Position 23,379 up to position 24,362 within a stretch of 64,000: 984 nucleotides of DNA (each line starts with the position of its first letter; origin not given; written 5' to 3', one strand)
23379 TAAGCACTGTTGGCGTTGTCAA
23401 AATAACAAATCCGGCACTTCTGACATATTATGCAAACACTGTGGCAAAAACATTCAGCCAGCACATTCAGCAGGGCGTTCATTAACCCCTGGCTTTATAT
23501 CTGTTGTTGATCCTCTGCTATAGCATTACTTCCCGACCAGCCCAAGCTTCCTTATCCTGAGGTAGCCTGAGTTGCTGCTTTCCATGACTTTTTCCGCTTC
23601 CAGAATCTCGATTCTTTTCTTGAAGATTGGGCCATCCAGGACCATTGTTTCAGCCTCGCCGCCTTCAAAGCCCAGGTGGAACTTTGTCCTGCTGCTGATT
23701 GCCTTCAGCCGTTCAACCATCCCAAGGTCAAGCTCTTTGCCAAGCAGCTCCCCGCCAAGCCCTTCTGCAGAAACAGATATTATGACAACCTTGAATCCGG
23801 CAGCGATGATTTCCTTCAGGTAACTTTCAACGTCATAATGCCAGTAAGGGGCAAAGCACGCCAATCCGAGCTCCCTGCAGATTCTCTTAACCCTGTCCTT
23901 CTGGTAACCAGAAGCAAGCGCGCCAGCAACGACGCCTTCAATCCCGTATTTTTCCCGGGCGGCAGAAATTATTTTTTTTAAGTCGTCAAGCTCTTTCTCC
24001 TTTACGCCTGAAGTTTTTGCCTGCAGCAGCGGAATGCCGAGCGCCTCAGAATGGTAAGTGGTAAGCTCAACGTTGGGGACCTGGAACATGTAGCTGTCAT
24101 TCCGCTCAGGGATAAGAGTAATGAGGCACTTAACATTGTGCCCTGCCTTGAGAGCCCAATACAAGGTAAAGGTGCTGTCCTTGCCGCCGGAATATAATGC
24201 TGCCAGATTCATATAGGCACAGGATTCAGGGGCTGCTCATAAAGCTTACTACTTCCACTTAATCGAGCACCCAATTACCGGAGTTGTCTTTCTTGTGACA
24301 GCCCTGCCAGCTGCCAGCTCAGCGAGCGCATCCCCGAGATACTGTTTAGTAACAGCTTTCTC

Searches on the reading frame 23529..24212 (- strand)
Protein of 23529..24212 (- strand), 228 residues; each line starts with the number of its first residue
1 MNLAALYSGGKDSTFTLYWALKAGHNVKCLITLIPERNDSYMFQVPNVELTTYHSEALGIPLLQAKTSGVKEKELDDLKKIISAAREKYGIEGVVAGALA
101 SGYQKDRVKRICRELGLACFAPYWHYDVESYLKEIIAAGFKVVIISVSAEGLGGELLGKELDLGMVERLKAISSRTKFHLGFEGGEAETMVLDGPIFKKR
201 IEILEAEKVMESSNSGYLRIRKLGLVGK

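Call 83: search_protein_families(library=pfam, proteins=[window:23529-24212:-], max_evalue=0.0001)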
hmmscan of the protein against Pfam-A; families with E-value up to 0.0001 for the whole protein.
window:23529-24212:- (228 aa): 1 family
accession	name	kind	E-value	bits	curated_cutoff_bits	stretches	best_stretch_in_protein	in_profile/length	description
PF01902.24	Diphthami_syn_2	-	1.3e-73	247.5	23.2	1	1-223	1-217/219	Diphthamide synthase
